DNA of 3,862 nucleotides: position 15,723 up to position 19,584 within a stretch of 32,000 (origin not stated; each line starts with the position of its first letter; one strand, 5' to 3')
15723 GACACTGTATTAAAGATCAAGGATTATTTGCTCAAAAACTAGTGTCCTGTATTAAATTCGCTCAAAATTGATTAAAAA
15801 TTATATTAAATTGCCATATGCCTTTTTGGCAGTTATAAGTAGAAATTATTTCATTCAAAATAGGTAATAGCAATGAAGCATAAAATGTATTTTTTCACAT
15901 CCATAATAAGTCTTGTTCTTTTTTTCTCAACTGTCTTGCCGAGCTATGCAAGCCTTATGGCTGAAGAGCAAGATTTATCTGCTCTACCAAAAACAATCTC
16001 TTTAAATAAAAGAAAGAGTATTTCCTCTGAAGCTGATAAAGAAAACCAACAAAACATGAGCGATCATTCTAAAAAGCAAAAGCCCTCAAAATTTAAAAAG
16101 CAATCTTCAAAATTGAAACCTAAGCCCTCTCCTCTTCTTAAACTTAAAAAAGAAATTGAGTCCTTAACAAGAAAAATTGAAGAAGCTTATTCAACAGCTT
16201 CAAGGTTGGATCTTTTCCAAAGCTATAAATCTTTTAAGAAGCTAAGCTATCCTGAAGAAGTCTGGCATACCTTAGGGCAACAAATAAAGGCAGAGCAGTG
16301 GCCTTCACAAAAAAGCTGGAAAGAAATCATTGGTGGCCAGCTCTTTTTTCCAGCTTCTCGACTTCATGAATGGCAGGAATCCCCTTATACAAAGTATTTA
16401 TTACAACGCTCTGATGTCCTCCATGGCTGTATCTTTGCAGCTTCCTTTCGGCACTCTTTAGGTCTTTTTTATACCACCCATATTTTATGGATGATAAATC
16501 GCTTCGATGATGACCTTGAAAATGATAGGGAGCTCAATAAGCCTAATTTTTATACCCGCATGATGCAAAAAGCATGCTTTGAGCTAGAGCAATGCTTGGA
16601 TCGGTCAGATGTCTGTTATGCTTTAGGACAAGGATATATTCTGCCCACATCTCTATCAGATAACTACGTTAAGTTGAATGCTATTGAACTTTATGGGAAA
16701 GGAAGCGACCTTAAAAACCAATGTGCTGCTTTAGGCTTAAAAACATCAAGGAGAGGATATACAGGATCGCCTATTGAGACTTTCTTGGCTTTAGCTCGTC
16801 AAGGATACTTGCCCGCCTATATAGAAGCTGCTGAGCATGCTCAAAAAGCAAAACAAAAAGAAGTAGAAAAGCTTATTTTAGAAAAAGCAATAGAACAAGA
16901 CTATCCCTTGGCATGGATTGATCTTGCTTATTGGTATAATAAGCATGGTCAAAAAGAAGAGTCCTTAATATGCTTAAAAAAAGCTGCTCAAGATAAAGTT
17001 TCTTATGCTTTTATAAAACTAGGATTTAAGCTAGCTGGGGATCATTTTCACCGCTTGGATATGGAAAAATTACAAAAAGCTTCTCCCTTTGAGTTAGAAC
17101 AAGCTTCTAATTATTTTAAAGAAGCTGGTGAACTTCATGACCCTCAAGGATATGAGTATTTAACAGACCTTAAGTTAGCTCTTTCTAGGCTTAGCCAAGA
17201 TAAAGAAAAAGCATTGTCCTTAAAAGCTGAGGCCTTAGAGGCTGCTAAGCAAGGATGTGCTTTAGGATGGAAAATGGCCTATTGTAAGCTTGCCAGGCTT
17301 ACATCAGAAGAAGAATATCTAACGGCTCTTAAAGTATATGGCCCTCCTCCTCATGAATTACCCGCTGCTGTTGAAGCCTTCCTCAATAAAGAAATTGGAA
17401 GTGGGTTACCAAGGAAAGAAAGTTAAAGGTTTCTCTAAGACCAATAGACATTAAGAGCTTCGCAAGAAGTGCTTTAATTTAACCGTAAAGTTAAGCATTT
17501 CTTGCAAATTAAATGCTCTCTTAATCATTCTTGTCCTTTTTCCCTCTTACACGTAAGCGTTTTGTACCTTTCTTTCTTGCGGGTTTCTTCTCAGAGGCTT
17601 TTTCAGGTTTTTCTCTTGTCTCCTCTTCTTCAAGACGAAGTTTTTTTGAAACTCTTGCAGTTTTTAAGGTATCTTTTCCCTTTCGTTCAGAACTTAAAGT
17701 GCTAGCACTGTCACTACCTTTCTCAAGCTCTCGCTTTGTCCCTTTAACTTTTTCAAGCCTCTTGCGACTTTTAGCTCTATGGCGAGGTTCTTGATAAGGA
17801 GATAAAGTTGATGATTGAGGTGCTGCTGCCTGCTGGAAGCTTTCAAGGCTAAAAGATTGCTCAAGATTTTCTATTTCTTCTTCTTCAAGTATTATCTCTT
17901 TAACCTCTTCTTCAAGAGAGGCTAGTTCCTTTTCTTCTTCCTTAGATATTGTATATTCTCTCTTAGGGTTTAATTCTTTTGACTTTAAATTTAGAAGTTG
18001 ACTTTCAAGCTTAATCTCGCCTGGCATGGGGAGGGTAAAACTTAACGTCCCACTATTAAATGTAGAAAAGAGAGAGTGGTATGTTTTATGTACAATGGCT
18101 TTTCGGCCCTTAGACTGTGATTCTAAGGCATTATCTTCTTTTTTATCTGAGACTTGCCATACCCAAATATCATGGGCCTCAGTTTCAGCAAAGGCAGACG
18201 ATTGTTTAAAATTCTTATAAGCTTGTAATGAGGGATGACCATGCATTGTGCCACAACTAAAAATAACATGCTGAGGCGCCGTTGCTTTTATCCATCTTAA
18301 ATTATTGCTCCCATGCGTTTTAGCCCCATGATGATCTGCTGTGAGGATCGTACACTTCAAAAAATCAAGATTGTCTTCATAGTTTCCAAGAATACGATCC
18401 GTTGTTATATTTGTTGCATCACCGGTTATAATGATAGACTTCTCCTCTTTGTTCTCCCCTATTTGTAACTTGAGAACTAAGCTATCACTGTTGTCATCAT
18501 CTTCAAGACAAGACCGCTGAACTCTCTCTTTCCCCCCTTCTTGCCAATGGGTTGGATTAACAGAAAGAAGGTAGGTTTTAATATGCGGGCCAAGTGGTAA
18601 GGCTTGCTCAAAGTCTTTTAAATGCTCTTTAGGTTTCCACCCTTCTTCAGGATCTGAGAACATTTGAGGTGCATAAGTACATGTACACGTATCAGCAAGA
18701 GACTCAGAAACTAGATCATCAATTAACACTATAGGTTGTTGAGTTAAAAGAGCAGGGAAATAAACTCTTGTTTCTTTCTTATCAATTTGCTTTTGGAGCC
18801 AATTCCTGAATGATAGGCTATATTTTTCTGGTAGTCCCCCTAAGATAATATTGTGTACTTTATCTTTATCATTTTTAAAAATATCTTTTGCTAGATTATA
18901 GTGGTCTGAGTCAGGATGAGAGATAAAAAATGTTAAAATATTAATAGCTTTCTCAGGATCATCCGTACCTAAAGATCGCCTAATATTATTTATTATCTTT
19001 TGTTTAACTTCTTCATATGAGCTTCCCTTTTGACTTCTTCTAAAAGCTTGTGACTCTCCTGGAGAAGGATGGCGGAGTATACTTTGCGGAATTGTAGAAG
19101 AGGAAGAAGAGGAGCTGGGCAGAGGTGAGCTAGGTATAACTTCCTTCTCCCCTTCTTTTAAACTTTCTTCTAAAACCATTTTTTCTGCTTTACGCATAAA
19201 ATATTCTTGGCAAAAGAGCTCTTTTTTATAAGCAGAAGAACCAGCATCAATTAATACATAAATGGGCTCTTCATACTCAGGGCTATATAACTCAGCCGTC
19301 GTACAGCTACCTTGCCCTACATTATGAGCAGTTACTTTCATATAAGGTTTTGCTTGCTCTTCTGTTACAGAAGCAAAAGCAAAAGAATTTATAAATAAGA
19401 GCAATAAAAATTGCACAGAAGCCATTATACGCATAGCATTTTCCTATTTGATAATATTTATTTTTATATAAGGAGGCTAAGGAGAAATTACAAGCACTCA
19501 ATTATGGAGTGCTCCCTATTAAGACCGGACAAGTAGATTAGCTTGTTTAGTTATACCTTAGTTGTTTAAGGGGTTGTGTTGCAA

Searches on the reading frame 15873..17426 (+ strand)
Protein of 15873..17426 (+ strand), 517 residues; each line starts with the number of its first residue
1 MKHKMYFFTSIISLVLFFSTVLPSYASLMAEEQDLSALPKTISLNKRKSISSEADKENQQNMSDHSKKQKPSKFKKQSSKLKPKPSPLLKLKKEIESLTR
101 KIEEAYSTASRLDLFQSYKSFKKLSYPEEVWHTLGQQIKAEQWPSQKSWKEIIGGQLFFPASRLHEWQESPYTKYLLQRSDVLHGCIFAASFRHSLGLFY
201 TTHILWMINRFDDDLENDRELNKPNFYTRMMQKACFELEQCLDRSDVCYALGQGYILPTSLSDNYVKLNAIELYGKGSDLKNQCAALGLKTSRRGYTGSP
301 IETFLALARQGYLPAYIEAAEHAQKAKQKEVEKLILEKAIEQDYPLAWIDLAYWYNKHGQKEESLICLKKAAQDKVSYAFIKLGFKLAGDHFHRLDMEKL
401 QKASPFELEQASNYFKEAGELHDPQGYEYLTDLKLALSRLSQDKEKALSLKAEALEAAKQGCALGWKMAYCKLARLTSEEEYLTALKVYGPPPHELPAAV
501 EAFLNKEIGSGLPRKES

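Call 7: search_protein_families(library=pfam, proteins=[window:15873-17426:+], max_evalue=0.01)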
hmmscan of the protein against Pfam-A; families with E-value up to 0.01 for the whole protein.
window:15873-17426:+ (517 aa): 1 family
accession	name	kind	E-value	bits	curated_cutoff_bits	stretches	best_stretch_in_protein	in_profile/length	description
PF17014.10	Mad3_BUB1_I_2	-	0.0043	17.6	37.6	0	323-377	24-78/128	Putative Mad3/BUB1 like region 1 protein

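Call 20: search_protein_families(library=ncbifam, proteins=[window:15873-17426:+], max_evalue=1)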
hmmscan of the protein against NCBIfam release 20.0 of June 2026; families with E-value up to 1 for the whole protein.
window:15873-17426:+ (517 aa): 1 family
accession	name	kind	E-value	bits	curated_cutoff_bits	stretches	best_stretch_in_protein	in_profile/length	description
NF038340.1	SAR2788_fam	subfamily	0.15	11.8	50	1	7-69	3-60/177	SAR2788 family putative toxin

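Call 69: search_protein_families(library=phrogs, proteins=[window:15873-17426:+], max_evalue=0.001)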
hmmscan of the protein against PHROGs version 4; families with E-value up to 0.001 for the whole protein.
window:15873-17426:+ (517 aa): 0 families

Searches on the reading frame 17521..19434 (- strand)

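Call 7: search_protein_families(library=pfam, proteins=[window:17521-19434:-], max_evalue=0.01)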
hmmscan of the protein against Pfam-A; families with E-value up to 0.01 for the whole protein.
window:17521-19434:- (637 aa): 0 families

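Call 20: search_protein_families(library=ncbifam, proteins=[window:17521-19434:-], max_evalue=1)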
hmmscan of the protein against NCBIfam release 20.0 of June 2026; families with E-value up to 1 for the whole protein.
window:17521-19434:- (637 aa): 3 families
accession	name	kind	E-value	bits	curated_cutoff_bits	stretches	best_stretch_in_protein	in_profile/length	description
NF058524.1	6A-MBL_enzyme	equivalog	2.9e-09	36.5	220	2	311-373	194-258/346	anti-phage 6A-MBL system MBL-fold protein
TIGR00361.1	ComEC_Rec2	equivalog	2.4e-06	26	190.05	1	311-408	559-648/663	DNA internalization-related competence protein ComEC/Rec2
NF008580.0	PRK11539.1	equivalog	0.00012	20.6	969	1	311-456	617-751/758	ComEC family protein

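Call 69: search_protein_families(library=phrogs, proteins=[window:17521-19434:-], max_evalue=0.001)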
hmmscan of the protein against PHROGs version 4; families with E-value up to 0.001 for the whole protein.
window:17521-19434:- (637 aa): 2 families
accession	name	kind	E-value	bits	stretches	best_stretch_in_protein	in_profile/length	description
phrog_14556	-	unknown function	1.2e-08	35.2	1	312-406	263-349/451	-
phrog_7043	-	tail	2.3e-05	24.1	1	310-395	764-841/1077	tail protein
